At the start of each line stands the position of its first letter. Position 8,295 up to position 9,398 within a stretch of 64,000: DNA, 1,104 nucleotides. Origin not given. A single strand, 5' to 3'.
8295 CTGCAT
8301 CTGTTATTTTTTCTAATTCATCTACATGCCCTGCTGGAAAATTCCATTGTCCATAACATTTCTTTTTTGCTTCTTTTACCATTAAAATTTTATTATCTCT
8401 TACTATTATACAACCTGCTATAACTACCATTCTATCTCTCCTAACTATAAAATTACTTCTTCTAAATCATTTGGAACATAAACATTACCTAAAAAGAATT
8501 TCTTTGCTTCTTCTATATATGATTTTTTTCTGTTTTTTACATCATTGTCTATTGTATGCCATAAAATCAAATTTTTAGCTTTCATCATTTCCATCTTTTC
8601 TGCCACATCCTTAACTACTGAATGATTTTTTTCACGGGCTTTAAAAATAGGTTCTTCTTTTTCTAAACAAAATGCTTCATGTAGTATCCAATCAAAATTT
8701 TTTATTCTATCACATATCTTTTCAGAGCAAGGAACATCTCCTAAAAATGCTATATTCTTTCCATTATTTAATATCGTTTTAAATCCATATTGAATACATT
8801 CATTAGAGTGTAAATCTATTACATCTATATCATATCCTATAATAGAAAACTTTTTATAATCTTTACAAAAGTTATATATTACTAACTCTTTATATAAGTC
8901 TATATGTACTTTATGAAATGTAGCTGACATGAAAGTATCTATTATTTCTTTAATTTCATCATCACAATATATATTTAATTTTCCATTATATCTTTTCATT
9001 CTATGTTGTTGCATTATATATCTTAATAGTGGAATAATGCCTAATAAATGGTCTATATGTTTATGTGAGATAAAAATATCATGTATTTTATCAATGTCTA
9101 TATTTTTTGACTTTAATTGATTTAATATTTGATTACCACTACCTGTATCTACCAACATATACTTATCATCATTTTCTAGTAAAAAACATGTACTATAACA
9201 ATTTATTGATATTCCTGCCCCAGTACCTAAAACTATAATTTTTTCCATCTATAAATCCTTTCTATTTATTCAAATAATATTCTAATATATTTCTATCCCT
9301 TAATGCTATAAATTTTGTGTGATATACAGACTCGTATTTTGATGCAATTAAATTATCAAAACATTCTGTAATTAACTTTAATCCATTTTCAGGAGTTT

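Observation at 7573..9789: Island cargo: NUDIX - MBL-fold hydrolase - NUDIX operon plus a small basic protein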

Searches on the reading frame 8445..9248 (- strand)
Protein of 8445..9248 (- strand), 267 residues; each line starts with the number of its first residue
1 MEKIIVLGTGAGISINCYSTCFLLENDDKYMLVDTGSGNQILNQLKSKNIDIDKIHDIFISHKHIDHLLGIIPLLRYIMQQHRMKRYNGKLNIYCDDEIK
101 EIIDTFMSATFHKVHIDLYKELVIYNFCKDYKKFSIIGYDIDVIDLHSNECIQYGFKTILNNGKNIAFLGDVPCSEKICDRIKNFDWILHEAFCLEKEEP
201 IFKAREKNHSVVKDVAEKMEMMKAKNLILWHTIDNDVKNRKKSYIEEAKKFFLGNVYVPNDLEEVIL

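Call 4: search_protein_families(library=pfam, proteins=[window:8445-9248:-], max_evalue=0.01)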
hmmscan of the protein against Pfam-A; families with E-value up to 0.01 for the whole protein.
window:8445-9248:- (267 aa): 2 families
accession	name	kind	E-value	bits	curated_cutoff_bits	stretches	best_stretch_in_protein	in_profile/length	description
PF12706.13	Lactamase_B_2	-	3.8e-17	63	27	1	31-231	3-199/200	Beta-lactamase superfamily domain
PF00753.33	Lactamase_B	-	4.8e-12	46.7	22.7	1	17-76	4-65/196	Metallo-beta-lactamase superfamily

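Call 5: search_protein_families(library=ncbifam, proteins=[window:8445-9248:-], max_evalue=0.01)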
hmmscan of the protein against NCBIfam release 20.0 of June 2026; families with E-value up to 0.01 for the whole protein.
window:8445-9248:- (267 aa): 18 families
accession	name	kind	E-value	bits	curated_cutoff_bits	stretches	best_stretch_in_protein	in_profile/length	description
TIGR02651.1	RNase_Z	equivalog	6.4e-31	107.5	292.95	2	3-158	1-149/302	ribonuclease Z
NF000801.0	PRK00055.1-3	equivalog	9e-31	107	252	2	3-158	3-154/307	ribonuclease Z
NF000800.0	PRK00055.1-1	equivalog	6e-15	55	398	2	4-109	3-107/305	ribonuclease Z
NF002558.0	PRK02126.1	subfamily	1.6e-12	47.1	315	1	28-86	27-79/345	ribonuclease Z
NF000805.0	PRK00055.2-3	equivalog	6.7e-12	45.3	416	2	3-80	5-81/307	ribonuclease Z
NF000804.0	PRK00055.2-1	equivalog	2e-10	40.3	402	2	19-77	22-78/306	ribonuclease Z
TIGR02649.1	true_RNase_BN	exception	3.5e-10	39.4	563.7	1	4-107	2-104/304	ribonuclease BN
NF041851.1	cyc_nuc_deg_phdiest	equivalog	3.8e-10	39.6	400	1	4-259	3-245/253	cyclic nucleotide-degrading phosphodiesterase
NF041257.1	GntH_guanitoxin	equivalog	5.6e-09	35.3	333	1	3-93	14-103/374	guanitoxin biosynthesis MBL fold metallo-hydrolase GntH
NF047979.1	lactonase_AidB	equivalog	2.8e-07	30.1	360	1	17-112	49-151/271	AidB family quorum-quenching N-acyl homoserine lactonase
TIGR03307.1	PhnP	equivalog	3.8e-07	29.7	272.25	1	20-232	38-221/249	phosphonate metabolism protein PhnP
NF038231.1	MBL_Geo_Pelo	equivalog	1.3e-05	25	360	1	21-232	36-223/250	GPMC system MBL fold metallohydrolase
TIGR03413.1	GSH_gloB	equivalog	1.6e-05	24.5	200.8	1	21-77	12-66/248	hydroxyacylglutathione hydrolase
NF002553.0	PRK02113.1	equivalog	0.00014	21.4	386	1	20-217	36-215/252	MBL fold metallo-hydrolase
TIGR03675.1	arCOG00543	equivalog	0.00037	18.9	580.2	1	19-75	188-248/631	beta-CASP ribonuclease aCPSF1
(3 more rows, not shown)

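Call 6: search_protein_families(library=padloc, proteins=[window:8445-9248:-], max_evalue=0.01)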
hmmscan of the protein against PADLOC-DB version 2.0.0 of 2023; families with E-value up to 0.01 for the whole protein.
window:8445-9248:- (267 aa): 0 families

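Call 7: search_protein_families(library=phrogs, proteins=[window:8445-9248:-], max_evalue=0.001)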
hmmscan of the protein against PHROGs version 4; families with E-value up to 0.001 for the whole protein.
window:8445-9248:- (267 aa): 1 family
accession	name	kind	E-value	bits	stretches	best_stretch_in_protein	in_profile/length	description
phrog_392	-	other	3.1e-09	37.8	1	21-235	19-224/348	metal-dependent hydrolase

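Call 8: search_solved_structures(query=window:8445-9248:-, max_evalue=0.001, show_alignments=2)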
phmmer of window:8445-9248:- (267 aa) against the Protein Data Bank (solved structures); distinct sequences matched with E-value up to 0.001: 7.
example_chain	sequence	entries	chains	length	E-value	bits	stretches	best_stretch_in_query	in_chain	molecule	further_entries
1y44_A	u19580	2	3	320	1.4e-10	44.3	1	4-115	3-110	Ribonuclease Z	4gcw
2fk6_A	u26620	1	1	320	3.6e-09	39.7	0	4-115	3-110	RIBONUCLEASE Z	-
2cbn_A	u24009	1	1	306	2.1e-06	30.7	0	4-107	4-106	RIBONUCLEASE Z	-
3zwf_A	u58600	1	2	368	5.1e-06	29.4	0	5-103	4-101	ZINC PHOSPHODIESTERASE ELAC PROTEIN 1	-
7dck_A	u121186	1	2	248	1.3e-05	28.1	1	20-83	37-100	Lactamase_B domain-containing protein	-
8gyg_A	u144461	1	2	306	0.00024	23.9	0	23-107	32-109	Arysulfatase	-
2p4z_A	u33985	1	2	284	0.00027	23.7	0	20-76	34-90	Metal-dependent hydrolases of the beta-lactamase superfamily II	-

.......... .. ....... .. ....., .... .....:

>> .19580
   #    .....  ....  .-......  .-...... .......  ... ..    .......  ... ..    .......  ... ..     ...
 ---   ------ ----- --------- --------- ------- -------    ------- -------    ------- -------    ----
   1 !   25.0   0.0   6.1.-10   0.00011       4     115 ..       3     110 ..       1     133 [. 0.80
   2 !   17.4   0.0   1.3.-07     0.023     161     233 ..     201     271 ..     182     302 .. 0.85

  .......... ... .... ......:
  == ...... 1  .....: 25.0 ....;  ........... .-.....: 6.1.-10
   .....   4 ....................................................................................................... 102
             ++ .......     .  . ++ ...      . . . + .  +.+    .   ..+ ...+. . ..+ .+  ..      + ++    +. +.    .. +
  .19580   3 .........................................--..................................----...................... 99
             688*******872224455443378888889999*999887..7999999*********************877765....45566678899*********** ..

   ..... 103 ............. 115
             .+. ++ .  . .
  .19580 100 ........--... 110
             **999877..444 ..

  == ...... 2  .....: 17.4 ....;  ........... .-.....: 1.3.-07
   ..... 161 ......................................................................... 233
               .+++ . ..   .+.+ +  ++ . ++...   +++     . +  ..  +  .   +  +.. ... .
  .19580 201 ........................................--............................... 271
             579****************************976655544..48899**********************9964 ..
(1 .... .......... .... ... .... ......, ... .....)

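Call 11: find_encoding_contigs(protein=window:8445-9248:-, flank=10000, max_places=8)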
Protein window:8445-9248:- (267 aa): 24 contigs read that carry it; 8 places shown.
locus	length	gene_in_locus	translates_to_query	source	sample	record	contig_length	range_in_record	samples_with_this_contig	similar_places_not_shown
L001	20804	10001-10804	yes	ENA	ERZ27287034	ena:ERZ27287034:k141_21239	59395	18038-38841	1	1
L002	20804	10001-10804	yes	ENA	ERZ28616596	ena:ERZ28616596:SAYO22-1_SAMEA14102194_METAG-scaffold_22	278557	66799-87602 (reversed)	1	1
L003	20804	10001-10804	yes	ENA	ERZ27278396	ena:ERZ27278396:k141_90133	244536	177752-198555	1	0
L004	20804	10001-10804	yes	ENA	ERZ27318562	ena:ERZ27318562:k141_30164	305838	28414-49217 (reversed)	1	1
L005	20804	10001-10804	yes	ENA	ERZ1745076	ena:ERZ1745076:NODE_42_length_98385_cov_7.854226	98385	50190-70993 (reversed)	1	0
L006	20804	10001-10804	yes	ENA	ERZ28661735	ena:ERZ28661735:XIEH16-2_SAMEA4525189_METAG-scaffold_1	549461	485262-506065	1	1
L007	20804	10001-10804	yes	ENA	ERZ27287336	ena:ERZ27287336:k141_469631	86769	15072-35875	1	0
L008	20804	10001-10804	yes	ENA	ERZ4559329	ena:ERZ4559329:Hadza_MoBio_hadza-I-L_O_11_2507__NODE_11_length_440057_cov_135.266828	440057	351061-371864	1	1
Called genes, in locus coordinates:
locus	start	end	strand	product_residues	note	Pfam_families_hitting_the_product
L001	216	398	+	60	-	-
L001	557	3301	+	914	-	PF07517:SecA_DEAD, PF00270:DEAD, PF01043:SecA_PP_bind, PF21090:P-loop_SecA, PF07516:SecA_SW, PF02810:SEC-C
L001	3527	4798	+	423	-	PF14659:Phage_int_SAM_3, PF00589:Phage_integrase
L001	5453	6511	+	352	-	PF13481:AAA_25, PF03796:DnaB_C (faint)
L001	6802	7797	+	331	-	PF01076:Mob_Pre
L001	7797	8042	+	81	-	PF12728:HTH_17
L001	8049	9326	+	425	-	PF14659:Phage_int_SAM_3, PF00589:Phage_integrase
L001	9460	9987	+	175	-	PF00293:NUDIX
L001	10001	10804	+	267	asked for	PF23023:Anti-Pycsar_Apyc1, PF00753:Lactamase_B, PF12706:Lactamase_B_2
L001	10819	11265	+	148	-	PF00293:NUDIX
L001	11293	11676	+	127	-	PF18810:PBECR2, PF18812:PBECR3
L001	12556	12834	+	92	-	-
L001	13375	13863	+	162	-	PF04073:tRNA_edit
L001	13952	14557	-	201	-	-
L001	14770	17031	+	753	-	-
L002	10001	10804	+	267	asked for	PF23023:Anti-Pycsar_Apyc1, PF00753:Lactamase_B, PF12706:Lactamase_B_2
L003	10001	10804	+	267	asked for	PF23023:Anti-Pycsar_Apyc1, PF00753:Lactamase_B, PF12706:Lactamase_B_2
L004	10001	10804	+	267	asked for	PF23023:Anti-Pycsar_Apyc1, PF00753:Lactamase_B, PF12706:Lactamase_B_2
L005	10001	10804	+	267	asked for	PF23023:Anti-Pycsar_Apyc1, PF00753:Lactamase_B, PF12706:Lactamase_B_2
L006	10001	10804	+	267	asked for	PF23023:Anti-Pycsar_Apyc1, PF00753:Lactamase_B, PF12706:Lactamase_B_2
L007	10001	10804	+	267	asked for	PF23023:Anti-Pycsar_Apyc1, PF00753:Lactamase_B, PF12706:Lactamase_B_2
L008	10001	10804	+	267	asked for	PF23023:Anti-Pycsar_Apyc1, PF00753:Lactamase_B, PF12706:Lactamase_B_2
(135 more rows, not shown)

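Call 12: find_homologous_proteins(query=window:8445-9248:-, max_evalue=0.00001)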
Query window:8445-9248:- (267 aa): 1495 proteins with E <= 0.00001 among 2066 candidates; the best 120 are listed.
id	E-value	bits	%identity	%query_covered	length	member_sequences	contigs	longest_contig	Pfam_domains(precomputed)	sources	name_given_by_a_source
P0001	1.6e-171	587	97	100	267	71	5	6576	PF12706.14,PF23023.2,PF00753.34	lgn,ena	-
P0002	7.1e-158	542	89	100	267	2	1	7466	PF12706.14,PF23023.2,PF00753.34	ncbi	-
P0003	6.7e-154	529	87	100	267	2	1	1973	PF12706.14,PF23023.2,PF00753.34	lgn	-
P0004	1.6e-141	489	80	100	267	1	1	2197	PF12706.14,PF23023.2,PF00753.34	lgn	-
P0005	1.7e-140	485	79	100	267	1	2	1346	PF12706.14,PF23023.2,PF00753.34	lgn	-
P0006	3.6e-124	432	80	86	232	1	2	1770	PF12706.14,PF23023.2,PF00753.34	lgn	-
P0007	7.0e-120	418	94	73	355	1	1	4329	PF12706.14,PF14659.13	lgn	-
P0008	6.6e-118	411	67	100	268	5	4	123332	PF12706.14,PF23023.2,PF00753.34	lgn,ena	-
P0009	7.2e-118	411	67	99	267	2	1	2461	PF12706.14,PF23023.2,PF00753.34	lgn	-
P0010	2.4e-116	406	68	100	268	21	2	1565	PF12706.14,PF23023.2,PF00753.34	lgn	-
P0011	5.2e-115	402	66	100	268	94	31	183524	PF12706.14,PF23023.2,PF00753.34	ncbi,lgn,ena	-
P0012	8.6e-115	401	67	99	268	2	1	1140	PF12706.14,PF23023.2,PF00753.34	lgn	-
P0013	1.5e-114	400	65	100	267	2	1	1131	PF12706.14,PF23023.2,PF00753.34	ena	-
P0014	2.5e-114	399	67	100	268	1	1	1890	PF12706.14,PF23023.2,PF00753.34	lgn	-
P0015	3.0e-114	399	65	100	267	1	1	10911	PF12706.14,PF23023.2,PF00753.34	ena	-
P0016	2.1e-113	396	66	100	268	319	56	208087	PF12706.14,PF23023.2,PF00753.34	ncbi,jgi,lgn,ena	jgi:hypothetical protein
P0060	1.8e-98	347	56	100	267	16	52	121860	PF12706.14,PF23023.2,PF00753.34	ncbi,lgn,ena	-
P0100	2.2e-78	281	49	100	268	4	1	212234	PF12706.14,PF23023.2,PF00753.34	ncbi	-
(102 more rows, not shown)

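Call 17: find_encoding_contigs(protein=P0016, flank=8000, max_places=5)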
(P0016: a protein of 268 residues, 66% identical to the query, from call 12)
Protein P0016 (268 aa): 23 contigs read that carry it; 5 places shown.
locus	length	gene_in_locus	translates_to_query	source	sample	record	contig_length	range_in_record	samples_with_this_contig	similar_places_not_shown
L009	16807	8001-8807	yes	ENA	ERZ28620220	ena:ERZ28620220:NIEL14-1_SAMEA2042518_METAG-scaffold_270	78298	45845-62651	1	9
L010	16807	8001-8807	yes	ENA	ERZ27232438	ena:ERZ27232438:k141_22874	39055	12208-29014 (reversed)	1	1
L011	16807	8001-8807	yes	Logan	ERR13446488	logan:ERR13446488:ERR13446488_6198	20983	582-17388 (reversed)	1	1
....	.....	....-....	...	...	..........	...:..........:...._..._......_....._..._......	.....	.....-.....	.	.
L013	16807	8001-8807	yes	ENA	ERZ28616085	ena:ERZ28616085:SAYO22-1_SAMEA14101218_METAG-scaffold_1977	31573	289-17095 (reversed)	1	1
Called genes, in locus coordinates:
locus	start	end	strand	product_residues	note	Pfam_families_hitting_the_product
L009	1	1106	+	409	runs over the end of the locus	PF13304:AAA_21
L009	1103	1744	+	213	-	PF13707:RloB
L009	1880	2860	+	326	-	-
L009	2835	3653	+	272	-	-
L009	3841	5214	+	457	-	PF01637:ATPase_2 (weak), PF07693:KAP_NTPase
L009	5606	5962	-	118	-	PF14198:TnpV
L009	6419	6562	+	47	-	-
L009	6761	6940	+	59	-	-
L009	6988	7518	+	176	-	PF00293:NUDIX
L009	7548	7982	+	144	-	PF00293:NUDIX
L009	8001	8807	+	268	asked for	PF23023:Anti-Pycsar_Apyc1, PF00753:Lactamase_B, PF12706:Lactamase_B_2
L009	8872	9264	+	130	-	PF00293:NUDIX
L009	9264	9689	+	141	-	PF04463:2-thiour_desulf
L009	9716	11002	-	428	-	PF13102:Phage_int_SAM_5, PF14659:Phage_int_SAM_3, PF00589:Phage_integrase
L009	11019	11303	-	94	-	-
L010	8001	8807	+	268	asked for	PF23023:Anti-Pycsar_Apyc1, PF00753:Lactamase_B, PF12706:Lactamase_B_2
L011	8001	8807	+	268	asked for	PF23023:Anti-Pycsar_Apyc1, PF00753:Lactamase_B, PF12706:Lactamase_B_2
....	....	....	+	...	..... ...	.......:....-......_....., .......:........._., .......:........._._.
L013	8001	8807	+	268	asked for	PF23023:Anti-Pycsar_Apyc1, PF00753:Lactamase_B, PF12706:Lactamase_B_2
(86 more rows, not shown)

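Call 18: find_encoding_contigs(protein=P0060, flank=8000, max_places=5)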
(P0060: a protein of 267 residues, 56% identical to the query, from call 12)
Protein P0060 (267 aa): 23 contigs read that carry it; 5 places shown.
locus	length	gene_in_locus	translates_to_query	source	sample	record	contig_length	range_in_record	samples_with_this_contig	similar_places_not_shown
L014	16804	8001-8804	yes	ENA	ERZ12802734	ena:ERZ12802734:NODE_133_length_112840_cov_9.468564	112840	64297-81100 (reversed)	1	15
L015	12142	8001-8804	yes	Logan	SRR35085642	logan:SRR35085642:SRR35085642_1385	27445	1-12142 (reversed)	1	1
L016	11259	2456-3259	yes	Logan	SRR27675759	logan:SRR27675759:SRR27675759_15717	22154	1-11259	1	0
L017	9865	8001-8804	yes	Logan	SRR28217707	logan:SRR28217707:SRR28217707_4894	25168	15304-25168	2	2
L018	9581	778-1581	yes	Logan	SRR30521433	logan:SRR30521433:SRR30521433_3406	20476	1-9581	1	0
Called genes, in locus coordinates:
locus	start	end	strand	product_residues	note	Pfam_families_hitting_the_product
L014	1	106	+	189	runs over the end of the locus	PF01467:CTP_transf_like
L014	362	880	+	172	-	PF00293:NUDIX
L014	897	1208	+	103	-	PF03819:MazG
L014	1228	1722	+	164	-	PF00293:NUDIX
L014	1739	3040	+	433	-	PF07690:MFS_1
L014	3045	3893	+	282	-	PF01163:RIO1 (faint), PF01636:APH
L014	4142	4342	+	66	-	PF09855:Zn_ribbon_13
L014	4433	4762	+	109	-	PF04237:YjbR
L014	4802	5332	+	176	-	PF10688:Imp-YgjV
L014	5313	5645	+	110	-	PF04266:ASCH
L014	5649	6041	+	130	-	PF04266:ASCH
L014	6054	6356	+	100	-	-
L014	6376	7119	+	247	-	-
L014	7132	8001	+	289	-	PF02811:PHP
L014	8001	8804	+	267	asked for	PF23023:Anti-Pycsar_Apyc1, PF00753:Lactamase_B, PF12706:Lactamase_B_2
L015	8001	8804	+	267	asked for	PF23023:Anti-Pycsar_Apyc1, PF00753:Lactamase_B, PF12706:Lactamase_B_2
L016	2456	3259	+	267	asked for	PF23023:Anti-Pycsar_Apyc1, PF00753:Lactamase_B, PF12706:Lactamase_B_2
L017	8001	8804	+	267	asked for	PF23023:Anti-Pycsar_Apyc1, PF00753:Lactamase_B, PF12706:Lactamase_B_2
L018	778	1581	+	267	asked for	PF23023:Anti-Pycsar_Apyc1, PF00753:Lactamase_B, PF12706:Lactamase_B_2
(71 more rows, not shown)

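Call 19: find_encoding_contigs(protein=P0100, flank=8000, max_places=4)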
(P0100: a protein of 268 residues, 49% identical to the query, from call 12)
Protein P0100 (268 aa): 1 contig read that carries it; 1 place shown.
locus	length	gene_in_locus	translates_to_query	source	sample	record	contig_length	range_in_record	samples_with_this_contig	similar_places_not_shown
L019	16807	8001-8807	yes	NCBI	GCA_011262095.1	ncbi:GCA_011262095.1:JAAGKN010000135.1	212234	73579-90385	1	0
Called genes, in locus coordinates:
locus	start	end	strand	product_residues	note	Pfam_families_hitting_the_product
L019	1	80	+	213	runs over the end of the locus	PF01966:HD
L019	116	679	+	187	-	PF13238:AAA_18 (weak)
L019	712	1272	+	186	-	PF13302:Acetyltransf_3, PF13420:Acetyltransf_4, PF13523:Acetyltransf_8 (weak), PF13673:Acetyltransf_10, PF00583:Acetyltransf_1, PF13508:Acetyltransf_7 (weak)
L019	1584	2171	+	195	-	PF13527:Acetyltransf_9 (weak), PF00583:Acetyltransf_1, PF13508:Acetyltransf_7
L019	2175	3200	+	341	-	PF01546:Peptidase_M20, PF07687:M20_dimer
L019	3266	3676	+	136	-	PF00293:NUDIX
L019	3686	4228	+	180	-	PF00293:NUDIX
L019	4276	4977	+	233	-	PF01177:Asp_Glu_race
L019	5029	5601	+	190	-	PF01725:Ham1p_like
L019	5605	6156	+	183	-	PF00561:Abhydrolase_1 (faint), PF06821:Ser_hydrolase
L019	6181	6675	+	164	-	-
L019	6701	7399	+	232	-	PF01128:IspD, PF02348:CTP_transf_3 (weak), PF12804:NTP_transf_3 (weak)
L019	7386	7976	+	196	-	PF00156:Pribosyltran (weak)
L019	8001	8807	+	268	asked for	PF23023:Anti-Pycsar_Apyc1, PF00753:Lactamase_B, PF12706:Lactamase_B_2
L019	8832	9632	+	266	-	PF00459:Inositol_P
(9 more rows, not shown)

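Call 20: search_protein_families(library=pfam, proteins=[window:8445-9248:-, P0016, P0060, P0100], max_evalue=10)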
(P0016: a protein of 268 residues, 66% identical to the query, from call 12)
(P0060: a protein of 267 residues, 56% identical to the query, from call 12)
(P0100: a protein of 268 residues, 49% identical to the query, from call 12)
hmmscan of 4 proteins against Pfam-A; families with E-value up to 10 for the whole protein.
window:8445-9248:- (267 aa): 5 families
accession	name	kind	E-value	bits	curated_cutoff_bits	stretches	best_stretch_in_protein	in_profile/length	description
PF12706.13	Lactamase_B_2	-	3.8e-17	63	27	1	31-231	3-199/200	Beta-lactamase superfamily domain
PF00753.33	Lactamase_B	-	4.8e-12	46.7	22.7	1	17-76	4-65/196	Metallo-beta-lactamase superfamily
PF23023.1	Anti-Pycsar_Apyc1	-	0.014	15.3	50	1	3-72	4-71/250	Anti-Pycsar protein Apyc1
PF21811.2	RdfA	-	0.042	14.1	27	1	34-67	74-107/195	Rod-determining factor A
PF06955.19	XET_C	-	0.13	12.6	31.3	1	121-135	26-40/47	Xyloglucan endo-transglycosylase (XET) C-terminus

P0016 (268 aa): 3 families
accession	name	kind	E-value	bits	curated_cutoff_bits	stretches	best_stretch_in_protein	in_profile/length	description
PF12706.13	Lactamase_B_2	-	5.4e-16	59.2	27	1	32-232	3-199/200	Beta-lactamase superfamily domain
PF00753.33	Lactamase_B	-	4e-10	40.4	22.7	1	17-77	4-65/196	Metallo-beta-lactamase superfamily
PF23023.1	Anti-Pycsar_Apyc1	-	7.3e-05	22.8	50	1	5-73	6-71/250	Anti-Pycsar protein Apyc1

P0060 (267 aa): 4 families
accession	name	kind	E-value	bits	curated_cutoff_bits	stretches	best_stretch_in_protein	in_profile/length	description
PF12706.13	Lactamase_B_2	-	7.9e-14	52.2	27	1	31-231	3-199/200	Beta-lactamase superfamily domain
PF00753.33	Lactamase_B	-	1.4e-09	38.7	22.7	1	19-76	6-65/196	Metallo-beta-lactamase superfamily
PF23023.1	Anti-Pycsar_Apyc1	-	3.6e-06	27.1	50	1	6-72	7-71/250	Anti-Pycsar protein Apyc1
PF02112.21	PDEase_II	-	0.033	13.7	23.7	1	40-71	68-99/340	cAMP phosphodiesterases class-II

P0100 (268 aa): 5 families
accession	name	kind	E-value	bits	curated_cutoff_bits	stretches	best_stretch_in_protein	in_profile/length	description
PF12706.13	Lactamase_B_2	-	4.1e-15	56.3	27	1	32-232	3-199/200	Beta-lactamase superfamily domain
PF00753.33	Lactamase_B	-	7e-10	39.6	22.7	1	17-76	4-64/196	Metallo-beta-lactamase superfamily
PF23023.1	Anti-Pycsar_Apyc1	-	0.0057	16.6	50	1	3-72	4-70/250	Anti-Pycsar protein Apyc1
PF13483.12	Lactamase_B_3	-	0.034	14.5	24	1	19-172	7-110/160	Beta-lactamase superfamily domain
PF02112.21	PDEase_II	-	0.073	12.6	23.7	1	45-73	72-100/340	cAMP phosphodiesterases class-II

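Call 21: search_dna_similar(query=window:8445-9248:-, collection=phages, mode=protein, max_evalue=0.001, max_rows=25)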
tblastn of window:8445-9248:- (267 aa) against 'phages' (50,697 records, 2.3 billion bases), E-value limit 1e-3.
Records with a match: 5; places in all: 5; records where one place covers at least 80% of the query: 3.
Best place of each record, by identity: <60% 5.
By first word of the organism name: Bacteriophage 3; Listeria 2.
By host as written in the record: - 3; Listeria monocytogenes 2.
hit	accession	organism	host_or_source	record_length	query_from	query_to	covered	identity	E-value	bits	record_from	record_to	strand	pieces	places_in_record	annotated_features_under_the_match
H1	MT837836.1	Bacteriophage sp.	human fecal samples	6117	1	263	99%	39.5%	7e-65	224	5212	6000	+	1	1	record has no annotation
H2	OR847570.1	Listeria phage LM 4-11-1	Listeria monocytogenes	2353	3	231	86%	26.6%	1e-5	52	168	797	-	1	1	record has no annotation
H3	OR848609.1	Listeria phage LM 4-14-1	Listeria monocytogenes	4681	3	231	86%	26.6%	2e-5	52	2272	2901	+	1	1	record has no annotation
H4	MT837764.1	Bacteriophage sp.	human fecal samples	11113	13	192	67%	26.9%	1e-5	52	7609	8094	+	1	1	record has no annotation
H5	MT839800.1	Bacteriophage sp.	human fecal samples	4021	13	192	67%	24.2%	4e-5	50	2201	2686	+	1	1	record has no annotation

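Call 26: search_solved_structures(query=A1, max_evalue=0.01, show_alignments=0)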
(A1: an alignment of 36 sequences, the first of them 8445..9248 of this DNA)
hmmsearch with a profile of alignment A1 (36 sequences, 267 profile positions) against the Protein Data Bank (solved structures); distinct sequences matched with E-value up to 0.01: 22.
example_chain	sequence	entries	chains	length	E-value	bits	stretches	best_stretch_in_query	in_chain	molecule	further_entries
1y44_A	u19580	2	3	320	1e-16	64.6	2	4-113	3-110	Ribonuclease Z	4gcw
2fk6_A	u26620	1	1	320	3.8e-15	59.5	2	4-113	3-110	RIBONUCLEASE Z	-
8gyg_A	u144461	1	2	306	2e-12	50.6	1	22-265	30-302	Arysulfatase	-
3zwf_A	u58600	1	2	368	3.2e-11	46.6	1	5-114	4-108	ZINC PHOSPHODIESTERASE ELAC PROTEIN 1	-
2cbn_A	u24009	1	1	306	6.1e-11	45.7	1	4-106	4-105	RIBONUCLEASE Z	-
9ey0_E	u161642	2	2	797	5.2e-08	36.1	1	4-75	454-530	Zinc phosphodiesterase ELAC protein 2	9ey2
8z0p_A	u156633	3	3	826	6.1e-08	35.8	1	4-75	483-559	Zinc phosphodiesterase ELAC protein 2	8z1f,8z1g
7t28_A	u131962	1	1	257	1.9e-07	34.2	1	3-71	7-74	Putative metal-dependent hydrolase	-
1zkp_A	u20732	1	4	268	3.7e-07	33.3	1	4-256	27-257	hypothetical protein BA1088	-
8rr1_E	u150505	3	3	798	4.1e-07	33.1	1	4-75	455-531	Zinc phosphodiesterase ELAC protein 2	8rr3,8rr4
2p4z_A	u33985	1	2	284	5.4e-07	32.7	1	19-75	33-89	Metal-dependent hydrolases of the beta-lactamase superfamily II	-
7dck_A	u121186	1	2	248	9.1e-07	32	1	21-75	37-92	Lactamase_B domain-containing protein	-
9ey1_E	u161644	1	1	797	1.9e-06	31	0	4-75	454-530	Zinc phosphodiesterase ELAC protein 2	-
8cbl_E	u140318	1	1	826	2.2e-06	30.7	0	4-75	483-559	Zinc phosphodiesterase ELAC protein 2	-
1ww1_A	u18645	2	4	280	4e-06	29.9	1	179-245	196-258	tRNase Z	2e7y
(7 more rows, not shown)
